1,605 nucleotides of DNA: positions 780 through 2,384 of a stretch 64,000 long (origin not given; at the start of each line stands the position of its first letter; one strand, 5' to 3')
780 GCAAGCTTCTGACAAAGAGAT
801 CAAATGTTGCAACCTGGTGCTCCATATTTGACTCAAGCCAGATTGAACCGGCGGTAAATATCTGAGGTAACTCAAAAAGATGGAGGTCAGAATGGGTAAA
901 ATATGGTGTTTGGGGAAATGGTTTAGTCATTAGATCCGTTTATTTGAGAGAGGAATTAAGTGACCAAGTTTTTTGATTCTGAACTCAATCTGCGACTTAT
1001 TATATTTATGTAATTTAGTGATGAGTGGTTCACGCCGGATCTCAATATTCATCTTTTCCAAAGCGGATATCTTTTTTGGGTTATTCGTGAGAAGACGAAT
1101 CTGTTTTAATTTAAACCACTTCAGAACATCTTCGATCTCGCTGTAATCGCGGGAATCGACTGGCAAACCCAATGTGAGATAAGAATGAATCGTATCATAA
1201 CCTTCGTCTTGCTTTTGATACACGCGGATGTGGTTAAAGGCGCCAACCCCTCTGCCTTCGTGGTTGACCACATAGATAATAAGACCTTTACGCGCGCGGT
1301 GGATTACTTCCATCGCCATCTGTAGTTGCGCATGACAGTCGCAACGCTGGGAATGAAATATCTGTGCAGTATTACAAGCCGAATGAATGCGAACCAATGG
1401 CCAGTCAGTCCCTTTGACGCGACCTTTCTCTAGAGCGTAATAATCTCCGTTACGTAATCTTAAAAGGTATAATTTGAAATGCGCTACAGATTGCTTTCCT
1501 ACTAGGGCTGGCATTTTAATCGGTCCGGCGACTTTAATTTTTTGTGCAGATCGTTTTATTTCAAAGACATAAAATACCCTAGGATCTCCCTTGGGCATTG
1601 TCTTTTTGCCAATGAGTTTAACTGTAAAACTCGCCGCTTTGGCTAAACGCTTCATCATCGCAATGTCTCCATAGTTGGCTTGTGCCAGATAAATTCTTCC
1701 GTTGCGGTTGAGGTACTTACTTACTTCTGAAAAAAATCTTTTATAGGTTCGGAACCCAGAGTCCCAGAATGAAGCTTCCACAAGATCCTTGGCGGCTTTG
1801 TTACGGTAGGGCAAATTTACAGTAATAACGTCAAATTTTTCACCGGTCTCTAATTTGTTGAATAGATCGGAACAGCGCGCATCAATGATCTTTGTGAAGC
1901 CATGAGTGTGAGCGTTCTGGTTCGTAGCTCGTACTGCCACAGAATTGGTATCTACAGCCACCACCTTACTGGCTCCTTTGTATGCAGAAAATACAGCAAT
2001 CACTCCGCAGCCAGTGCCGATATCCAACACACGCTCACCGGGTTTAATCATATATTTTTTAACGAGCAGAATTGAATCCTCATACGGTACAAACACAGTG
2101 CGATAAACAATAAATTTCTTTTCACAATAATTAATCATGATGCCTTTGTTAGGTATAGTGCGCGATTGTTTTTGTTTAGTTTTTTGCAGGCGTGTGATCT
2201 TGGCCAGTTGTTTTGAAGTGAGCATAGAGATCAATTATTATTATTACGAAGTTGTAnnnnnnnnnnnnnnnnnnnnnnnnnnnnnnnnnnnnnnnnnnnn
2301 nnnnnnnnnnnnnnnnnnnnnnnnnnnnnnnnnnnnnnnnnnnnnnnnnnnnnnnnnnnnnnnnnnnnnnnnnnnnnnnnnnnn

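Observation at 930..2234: Unusual fusion of a HemK/PrmC-type methyltransferase with GTP cyclohydrolase II, coupled to a divergent NAPRTase-like gene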

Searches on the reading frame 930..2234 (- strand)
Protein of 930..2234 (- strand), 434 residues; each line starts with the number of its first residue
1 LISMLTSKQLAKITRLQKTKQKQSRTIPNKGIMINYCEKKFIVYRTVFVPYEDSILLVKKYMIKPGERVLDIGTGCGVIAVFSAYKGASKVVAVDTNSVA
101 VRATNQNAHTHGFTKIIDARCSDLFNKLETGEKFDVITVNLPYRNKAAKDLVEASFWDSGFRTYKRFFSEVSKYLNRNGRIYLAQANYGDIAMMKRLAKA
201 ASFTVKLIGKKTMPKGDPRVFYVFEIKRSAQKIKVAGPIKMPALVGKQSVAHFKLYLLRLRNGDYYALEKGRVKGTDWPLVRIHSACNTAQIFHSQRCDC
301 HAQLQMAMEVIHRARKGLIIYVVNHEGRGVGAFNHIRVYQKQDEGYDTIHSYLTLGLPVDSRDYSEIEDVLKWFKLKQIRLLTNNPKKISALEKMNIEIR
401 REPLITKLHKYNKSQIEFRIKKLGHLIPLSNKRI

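Call 5: search_protein_families(library=pfam, proteins=[window:930-2234:-], max_evalue=0.01)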
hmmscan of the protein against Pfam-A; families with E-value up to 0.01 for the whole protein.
window:930-2234:- (434 aa): 18 families
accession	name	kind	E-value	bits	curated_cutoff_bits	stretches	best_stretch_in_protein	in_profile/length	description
PF00925.25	GTP_cyclohydro2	-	2.6e-41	141.4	23.3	1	255-400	19-161/165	GTP cyclohydrolase II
PF06325.19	PrmA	-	1.4e-13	51.4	22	1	62-140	158-233/296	Ribosomal protein L11 methyltransferase (PrmA)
PF05175.20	MTS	-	1.9e-13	50.9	23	1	56-183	22-138/170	Methyltransferase small domain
PF13847.12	Methyltransf_31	-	2.5e-11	43.9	27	1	63-193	1-114/145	Methyltransferase domain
PF12847.13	Methyltransf_18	-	4.9e-08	33.6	27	1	62-139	11-88/151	Methyltransferase domain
PF02353.26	CMAS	-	6.2e-08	32.7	27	1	56-217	53-194/273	Mycolic acid cyclopropane synthetase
PF13649.12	Methyltransf_25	-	1.3e-07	32.6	27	1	69-143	1-76/97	Methyltransferase domain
PF03602.21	Cons_hypoth95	-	1.5e-07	31.7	24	1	66-151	42-132/182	Conserved hypothetical protein 95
PF01170.24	UPF0020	-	3.1e-06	27.5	22.3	1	89-196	77-177/197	RMKL-like, methyltransferase domain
PF02475.24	TRM5-TYW2_MTfase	-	1e-05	26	28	1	62-167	33-138/164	TRM5/TYW2 methyltransferase domain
PF13489.12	Methyltransf_23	-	2.7e-05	24.4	27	1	63-140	20-88/164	Methyltransferase domain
PF01135.25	PCMT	-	6.7e-05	23.2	20.3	1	63-139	71-148/210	Protein-L-isoaspartate(D-aspartate) O-methyltransferase (PCMT)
PF08241.18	Methyltransf_11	-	0.00011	23.2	21.2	1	70-141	1-68/95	Methyltransferase domain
PF01728.25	FtsJ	-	0.0004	20.8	24.1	1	58-139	13-97/181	FtsJ-like methyltransferase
PF08242.18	Methyltransf_12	-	0.00058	21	30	1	70-140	1-72/98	Methyltransferase domain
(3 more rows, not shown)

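Call 6: search_protein_families(library=ncbifam, proteins=[window:930-2234:-], max_evalue=0.01)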
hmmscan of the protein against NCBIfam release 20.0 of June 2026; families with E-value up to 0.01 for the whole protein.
window:930-2234:- (434 aa): 64 families (the best 25 are shown)
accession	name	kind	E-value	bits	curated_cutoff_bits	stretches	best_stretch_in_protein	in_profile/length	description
TIGR00505.1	ribA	equivalog_domain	1.7e-50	171.2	205.85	1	262-427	26-191/191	GTP cyclohydrolase II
NF006803.0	PRK09311.1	equivalog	6.6e-49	166.8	569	1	229-430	208-407/417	bifunctional 3,4-dihydroxy-2-butanone-4-phosphate synthase/GTP cyclohydrolase II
NF001591.0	PRK00393.1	subfamily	8.1e-48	162.5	148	1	233-429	4-196/199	GTP cyclohydrolase II RibA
NF006805.0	PRK09318.1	equivalog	8e-43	146.9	486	1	228-431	187-384/387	bifunctional 3,4-dihydroxy-2-butanone-4-phosphate synthase/GTP cyclohydrolase II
NF006806.0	PRK09319.1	equivalog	4.3e-41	141.2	764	1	239-428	222-410/561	bifunctional 3,4-dihydroxy-2-butanone-4-phosphate synthase/GTP cyclohydrolase II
NF011529.0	PRK14968.1-3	equivalog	1.3e-32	112.9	162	1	33-213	2-184/198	putative methyltransferase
NF006456.0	PRK08815.1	equivalog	2.2e-30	106.2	464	1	281-428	219-366/376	GTP cyclohydrolase II RibA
TIGR03534.1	RF_mod_PrmC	equivalog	3.5e-22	79.1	199.1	1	13-203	30-236/253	peptide chain release factor N(5)-glutamine methyltransferase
TIGR00537.1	hemK_rel_arch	hypoth_equivalog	1.3e-21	77.1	87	1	47-213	1-168/179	HemK2/MTQ2 family protein methyltransferase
NF011530.0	PRK14968.1-4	equivalog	6.3e-18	64.8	243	1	34-213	4-185/202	putative methyltransferase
TIGR00536.1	hemK_fam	subfamily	9.2e-17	61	115.5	1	27-222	69-279/286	HemK family protein methyltransferase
NF011528.0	PRK14968.1-2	equivalog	1.1e-14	54.4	171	1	33-205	6-177/205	putative methyltransferase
TIGR03533.1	L3_gln_methyl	equivalog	1.9e-14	53.7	229.7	1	5-150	56-206/284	50S ribosomal protein L3 N(5)-glutamine methyltransferase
NF011527.0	PRK14968.1-1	equivalog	2.9e-13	50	242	1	44-214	11-180/192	putative methyltransferase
NF001785.0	PRK00517.2-2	equivalog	4.8e-13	48.9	188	1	65-141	145-219/282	50S ribosomal protein L11 methyltransferase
NF005536.0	PRK07198.1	equivalog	3e-10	39.5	403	1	281-402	242-373/419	GTP cyclohydrolase II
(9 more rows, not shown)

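Call 7: find_homologous_proteins(query=window:930-2234:-)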
Query window:930-2234:- (434 aa): 5835 proteins with E <= 0.001 among 8000 candidates; the best 120 are listed.
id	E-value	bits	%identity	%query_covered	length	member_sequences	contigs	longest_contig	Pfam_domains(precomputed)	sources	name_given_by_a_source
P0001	4.2e-288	973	100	99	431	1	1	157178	PF13847.13,PF00925.26,PF13489.13,PF06325.20,PF02353.27,PF05175.21,PF03602.22,PF13649.13,PF01170.25,PF02475.24,PF12847.14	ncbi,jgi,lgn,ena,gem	ncbi:MAG: GTP cyclohydrolase II RibA [Patescibacteria group bacterium]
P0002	1.2e-235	800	81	98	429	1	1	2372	PF13489.13,PF02353.27,PF02475.24,PF12847.14,PF08241.19,PF13847.13,PF00925.26,PF06325.20,PF05175.21,PF03602.22,PF13649.13,PF01170.25,PF01135.26,PF01209.25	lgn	-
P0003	4.5e-234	795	81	98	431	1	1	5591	PF13489.13,PF02353.27,PF02475.24,PF12847.14,PF08241.19,PF13847.13,PF00925.26,PF06325.20,PF05175.21,PF03602.22,PF13649.13,PF01170.25,PF01135.26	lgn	-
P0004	5.5e-227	771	78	98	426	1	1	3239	PF13489.13,PF02475.24,PF12847.14,PF08241.19,PF13847.13,PF00925.26,PF06325.20,PF05175.21,PF03602.22,PF13649.13,PF01170.25,PF01135.26,PF01209.25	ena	-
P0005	6.0e-57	211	51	47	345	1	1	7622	PF00925.26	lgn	-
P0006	3.3e-56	209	51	46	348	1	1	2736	PF00925.26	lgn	-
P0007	2.1e-40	157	42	47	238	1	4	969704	PF13847.13,PF13489.13,PF06325.20,PF05175.21,PF03602.22,PF13649.13,PF02475.24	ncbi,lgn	-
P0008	1.6e-39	154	47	37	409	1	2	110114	PF00925.26,PF00926.25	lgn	-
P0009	4.0e-39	153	46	41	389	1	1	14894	PF00925.26,PF00926.25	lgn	-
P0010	7.2e-39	152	45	41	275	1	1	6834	PF00925.26,PF00926.25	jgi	jgi:3,4-dihydroxy 2-butanone 4-phosphate synthase/GTP cyclohydrolase II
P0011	4.4e-38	149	46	39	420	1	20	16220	PF00925.26,PF00926.25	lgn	-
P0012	7.1e-38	149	43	46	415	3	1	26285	PF00925.26,PF00926.25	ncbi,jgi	jgi:3,4-dihydroxy 2-butanone 4-phosphate synthase/GTP cyclohydrolase II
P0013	7.4e-38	149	46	39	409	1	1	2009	PF00925.26,PF00926.25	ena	-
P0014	9.1e-38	148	46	41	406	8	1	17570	PF00925.26,PF00926.25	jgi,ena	-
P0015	1.8e-37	147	45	39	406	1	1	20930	PF00925.26,PF00926.25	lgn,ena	-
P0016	2.0e-37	147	46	39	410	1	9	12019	PF00925.26,PF00926.25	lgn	-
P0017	2.2e-37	147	40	45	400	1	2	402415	PF00925.26,PF00926.25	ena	-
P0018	2.3e-37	147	45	41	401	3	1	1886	PF00925.26,PF00926.25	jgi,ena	-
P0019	2.5e-37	147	42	45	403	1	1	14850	PF00925.26,PF00926.25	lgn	-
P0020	3.5e-37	146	39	46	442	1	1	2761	PF00925.26,PF00926.25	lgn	-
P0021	4.2e-37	146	45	38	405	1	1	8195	PF00925.26,PF00926.25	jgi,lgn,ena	-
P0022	6.8e-37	145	45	41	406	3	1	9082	PF00925.26,PF00926.25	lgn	-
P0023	7.2e-37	145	43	41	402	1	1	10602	PF00925.26,PF00926.25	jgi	jgi:3,4-dihydroxy 2-butanone 4-phosphate synthase / GTP cyclohydrolase II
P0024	8.0e-37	145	46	38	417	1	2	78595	PF00925.26,PF00926.25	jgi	jgi:3,4-dihydroxy 2-butanone 4-phosphate synthase/GTP cyclohydrolase II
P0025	9.3e-37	145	39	46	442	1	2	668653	PF00925.26,PF00926.25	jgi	jgi:3,4-dihydroxy 2-butanone 4-phosphate synthase/GTP cyclohydrolase II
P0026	1.4e-36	144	30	91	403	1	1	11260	PF00925.26,PF00926.25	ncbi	ncbi:MAG: bifunctional 3,4-dihydroxy-2-butanone-4-phosphate synthase/GTP cyclohydrolase II [Opitutac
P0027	1.8e-36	144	45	38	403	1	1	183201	PF00925.26,PF01872.23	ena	-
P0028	1.9e-36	144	41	47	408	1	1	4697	PF00925.26,PF00926.25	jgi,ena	-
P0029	2.6e-36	143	43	47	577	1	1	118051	PF00925.26,PF01872.23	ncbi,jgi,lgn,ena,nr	ncbi:MAG: GTP cyclohydrolase II [Iphinoe sp. HA4291-MV1]|jgi:GTP cyclohydrolase II|nr:GTP cyclohydro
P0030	2.7e-36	143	40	46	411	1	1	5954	PF00925.26,PF00926.25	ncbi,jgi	jgi:3,4-dihydroxy 2-butanone 4-phosphate synthase/GTP cyclohydrolase II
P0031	3.1e-36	143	45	38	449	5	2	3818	PF00925.26,PF01872.23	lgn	-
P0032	3.3e-36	143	43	43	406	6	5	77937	PF00925.26,PF00926.25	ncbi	-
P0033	3.7e-36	143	39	41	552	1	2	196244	PF00925.26,PF00926.25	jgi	jgi:3,4-dihydroxy 2-butanone 4-phosphate synthase / GTP cyclohydrolase II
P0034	3.7e-36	143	49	35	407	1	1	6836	PF00925.26,PF00926.25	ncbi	-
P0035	4.0e-36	143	44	39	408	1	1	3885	PF00925.26,PF00926.25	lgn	-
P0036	6.1e-36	142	41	45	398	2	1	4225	PF00925.26,PF00926.25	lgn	-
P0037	6.1e-36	142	43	41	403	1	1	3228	PF00925.26,PF00926.25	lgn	-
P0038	7.3e-36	142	49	36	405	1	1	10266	PF00925.26,PF00926.25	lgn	-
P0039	7.7e-36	142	44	38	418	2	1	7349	PF00925.26,PF00926.25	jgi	jgi:3,4-dihydroxy 2-butanone 4-phosphate synthase/GTP cyclohydrolase II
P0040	1.4e-35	141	41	41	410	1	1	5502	PF00925.26,PF00926.25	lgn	-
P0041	1.5e-35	141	45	38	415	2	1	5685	PF00925.26,PF00926.25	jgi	jgi:3,4-dihydroxy 2-butanone 4-phosphate synthase/GTP cyclohydrolase II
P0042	2.0e-35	141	41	41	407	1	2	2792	PF00925.26,PF00926.25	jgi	-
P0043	2.1e-35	141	42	38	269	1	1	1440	PF00925.26,PF00926.25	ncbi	-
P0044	2.3e-35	140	46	38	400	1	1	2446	PF00925.26,PF00926.25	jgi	jgi:3,4-dihydroxy 2-butanone 4-phosphate synthase/GTP cyclohydrolase II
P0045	2.4e-35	140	46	38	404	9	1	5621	PF00925.26,PF00926.25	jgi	-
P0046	2.5e-35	140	41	41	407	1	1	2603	PF00925.26,PF00926.25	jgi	jgi:3,4-dihydroxy 2-butanone 4-phosphate synthase / GTP cyclohydrolase II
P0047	2.5e-35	140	39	47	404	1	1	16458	PF00925.26,PF00926.25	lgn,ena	-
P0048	2.8e-35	140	41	47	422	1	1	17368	PF00925.26,PF00926.25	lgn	-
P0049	2.9e-35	140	45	38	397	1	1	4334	PF00925.26,PF00926.25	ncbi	ncbi:MAG: GTP cyclohydrolase II [Candidatus Binatia bacterium]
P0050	3.1e-35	140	45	38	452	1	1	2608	PF00925.26,PF01872.23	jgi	jgi:GTP cyclohydrolase II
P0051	3.3e-35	140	39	47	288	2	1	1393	PF00925.26,PF00926.25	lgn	-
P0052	3.4e-35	140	44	39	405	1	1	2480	PF00925.26,PF00926.25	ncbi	-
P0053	3.6e-35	140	44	42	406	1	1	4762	PF00925.26,PF00926.25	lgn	-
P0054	4.8e-35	139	41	44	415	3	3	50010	PF00925.26,PF00926.25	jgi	-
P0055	5.1e-35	139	45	40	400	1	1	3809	PF00925.26,PF00926.25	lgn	-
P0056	5.1e-35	139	40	41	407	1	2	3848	PF00925.26,PF00926.25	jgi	jgi:3,4-dihydroxy 2-butanone 4-phosphate synthase / GTP cyclohydrolase II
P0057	5.2e-35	139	41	40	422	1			PF00925.26,PF00926.25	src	-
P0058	5.3e-35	139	45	40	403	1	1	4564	PF00925.26,PF00926.25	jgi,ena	-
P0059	5.7e-35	139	45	37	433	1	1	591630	PF00925.26,PF01872.23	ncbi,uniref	ncbi:GTP cyclohydrolase II RibA [Pseudonocardia hispaniensis]|uniref:GTP cyclohydrolase-2 n=1 Tax=Ps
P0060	6.1e-35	139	45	37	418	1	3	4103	PF00925.26,PF00926.25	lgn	-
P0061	6.5e-35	139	45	40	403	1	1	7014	PF00925.26,PF00926.25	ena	-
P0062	7.0e-35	139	43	40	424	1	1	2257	PF00925.26,PF00926.25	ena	-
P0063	7.4e-35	139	42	38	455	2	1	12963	PF00925.26,PF01872.23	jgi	jgi:3,4-dihydroxy 2-butanone 4-phosphate synthase/GTP cyclohydrolase II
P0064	8.8e-35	138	42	44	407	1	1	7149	PF00925.26,PF00926.25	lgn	-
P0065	9.1e-35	138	42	39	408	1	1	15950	PF00925.26,PF00926.25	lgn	-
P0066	9.3e-35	138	41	41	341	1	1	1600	PF00925.26,PF00926.25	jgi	jgi:3,4-dihydroxy 2-butanone 4-phosphate synthase/GTP cyclohydrolase II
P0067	9.6e-35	138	42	40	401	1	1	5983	PF00925.26,PF00926.25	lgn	-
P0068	1.0e-34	138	43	38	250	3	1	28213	PF00925.26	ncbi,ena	-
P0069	1.0e-34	138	41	43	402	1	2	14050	PF00925.26,PF00926.25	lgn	-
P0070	1.0e-34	138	44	39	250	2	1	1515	PF00925.26,PF00926.25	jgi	jgi:3,4-dihydroxy 2-butanone 4-phosphate synthase/GTP cyclohydrolase II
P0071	1.0e-34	138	43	41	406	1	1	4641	PF00925.26,PF00926.25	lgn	-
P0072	1.1e-34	138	43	38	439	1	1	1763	PF00925.26,PF00926.25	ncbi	ncbi:MAG: bifunctional 3,4-dihydroxy-2-butanone-4-phosphate synthase/GTP cyclohydrolase II [Solirubr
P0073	1.1e-34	138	44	41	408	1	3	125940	PF00925.26,PF00926.25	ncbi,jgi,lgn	-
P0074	1.3e-34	138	43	38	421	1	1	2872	PF00925.26,PF00926.25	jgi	jgi:3,4-dihydroxy 2-butanone 4-phosphate synthase/GTP cyclohydrolase II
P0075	1.3e-34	138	42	45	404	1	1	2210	PF00925.26,PF00926.25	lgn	-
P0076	1.4e-34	138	37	48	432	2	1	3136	PF00925.26,PF00926.25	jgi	-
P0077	1.4e-34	138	42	40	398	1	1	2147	PF00925.26,PF00926.25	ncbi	-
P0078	1.4e-34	138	39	43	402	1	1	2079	PF00925.26,PF00926.25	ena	-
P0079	1.4e-34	138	38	48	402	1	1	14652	PF00925.26,PF00926.25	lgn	-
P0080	1.5e-34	138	43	44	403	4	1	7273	PF00925.26,PF00926.25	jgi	-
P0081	1.7e-34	137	41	40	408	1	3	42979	PF00925.26,PF00926.25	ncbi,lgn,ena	-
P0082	1.8e-34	137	44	37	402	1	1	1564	PF00925.26,PF00926.25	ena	-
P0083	1.9e-34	137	42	38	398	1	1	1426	PF00925.26,PF00926.25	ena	-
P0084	2.1e-34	137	42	41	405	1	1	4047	PF00925.26,PF00926.25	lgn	-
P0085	2.1e-34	137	38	47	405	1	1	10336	PF00925.26,PF00926.25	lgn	-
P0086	2.2e-34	137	42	38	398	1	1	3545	PF00925.26,PF00926.25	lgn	-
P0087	2.2e-34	137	45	38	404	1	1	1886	PF00925.26,PF00926.25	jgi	jgi:3,4-dihydroxy 2-butanone 4-phosphate synthase/GTP cyclohydrolase II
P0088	2.4e-34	137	42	42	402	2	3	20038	PF00925.26,PF00926.25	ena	-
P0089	2.4e-34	137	38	48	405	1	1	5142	PF00925.26,PF00926.25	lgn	-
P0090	2.5e-34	137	43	41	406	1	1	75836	PF00925.26,PF00926.25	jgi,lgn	-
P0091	2.5e-34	137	42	38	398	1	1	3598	PF00925.26,PF00926.25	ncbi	-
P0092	2.5e-34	137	42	38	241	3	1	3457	PF00925.26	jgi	-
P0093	2.6e-34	137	45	38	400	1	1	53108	PF00925.26,PF00926.25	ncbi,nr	ncbi:Probable bifunctional riboflavin biosynthesis protein RIBA 2, chloroplastic [Chlamydiales bacte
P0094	2.6e-34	137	45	40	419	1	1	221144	PF00925.26,PF00926.25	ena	-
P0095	2.7e-34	137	42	41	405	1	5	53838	PF00925.26,PF00926.25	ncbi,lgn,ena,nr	ncbi:MAG: bifunctional 3,4-dihydroxy-2-butanone-4-phosphate synthase/GTP cyclohydrolase II [Bacteroi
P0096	2.7e-34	137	42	40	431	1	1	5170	PF00925.26,PF00926.25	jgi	jgi:3,4-dihydroxy 2-butanone 4-phosphate synthase/GTP cyclohydrolase II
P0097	2.9e-34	137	42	44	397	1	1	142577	PF00925.26,PF00926.25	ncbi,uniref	ncbi:bifunctional 3,4-dihydroxy-2-butanone-4-phosphate synthase/GTP cyclohydrolase II [Paraliobacill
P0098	3.1e-34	137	37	47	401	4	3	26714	PF00925.26,PF00926.25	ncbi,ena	-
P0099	3.1e-34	137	44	39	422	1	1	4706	PF00925.26,PF00926.25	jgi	jgi:3,4-dihydroxy 2-butanone 4-phosphate synthase/GTP cyclohydrolase II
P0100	3.2e-34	137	38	47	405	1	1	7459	PF00925.26,PF00926.25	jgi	jgi:3,4-dihydroxy 2-butanone 4-phosphate synthase / GTP cyclohydrolase II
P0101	3.3e-34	137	39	44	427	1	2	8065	PF00925.26,PF00926.25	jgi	jgi:3,4-dihydroxy 2-butanone 4-phosphate synthase/GTP cyclohydrolase II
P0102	3.3e-34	137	46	37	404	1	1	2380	PF00925.26,PF00926.25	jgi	-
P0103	3.4e-34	137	43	35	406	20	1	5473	PF00925.26,PF00926.25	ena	-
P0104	3.6e-34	136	42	39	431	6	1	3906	PF00925.26,PF00926.25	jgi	jgi:3,4-dihydroxy 2-butanone 4-phosphate synthase/GTP cyclohydrolase II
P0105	3.6e-34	136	40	45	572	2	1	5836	PF00925.26,PF01872.23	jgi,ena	jgi:GTP cyclohydrolase II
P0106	3.8e-34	136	44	38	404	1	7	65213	PF00925.26,PF00926.25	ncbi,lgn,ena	-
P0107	4.1e-34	136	44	38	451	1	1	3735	PF00925.26,PF01872.23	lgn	-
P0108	4.2e-34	136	44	38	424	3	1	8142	PF00925.26,PF00926.25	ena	-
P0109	4.4e-34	136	40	40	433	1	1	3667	PF00925.26,PF00926.25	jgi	jgi:3,4-dihydroxy 2-butanone 4-phosphate synthase/GTP cyclohydrolase II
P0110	4.5e-34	136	43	39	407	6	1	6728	PF00925.26,PF00926.25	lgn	-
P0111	4.5e-34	136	35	47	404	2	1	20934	PF00925.26,PF00926.25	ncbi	-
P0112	4.5e-34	136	43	39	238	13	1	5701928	PF00925.26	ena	-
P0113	4.5e-34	136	37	56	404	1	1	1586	PF00925.26,PF00926.25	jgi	jgi:3,4-dihydroxy 2-butanone 4-phosphate synthase/GTP cyclohydrolase II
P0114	4.6e-34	136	41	41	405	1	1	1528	PF00925.26,PF00926.25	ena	-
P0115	4.7e-34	136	44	38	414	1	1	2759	PF00925.26,PF00926.25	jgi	jgi:3,4-dihydroxy 2-butanone 4-phosphate synthase/GTP cyclohydrolase II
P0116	4.9e-34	136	40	46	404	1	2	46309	PF00925.26,PF00926.25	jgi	-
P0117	5.2e-34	136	36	56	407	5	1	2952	PF00925.26,PF00926.25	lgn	-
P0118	5.3e-34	136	41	38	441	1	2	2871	PF00925.26,PF00926.25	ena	-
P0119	5.4e-34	136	41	43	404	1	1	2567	PF00925.26,PF00926.25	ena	-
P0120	5.4e-34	136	42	37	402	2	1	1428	PF00925.26,PF00926.25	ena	-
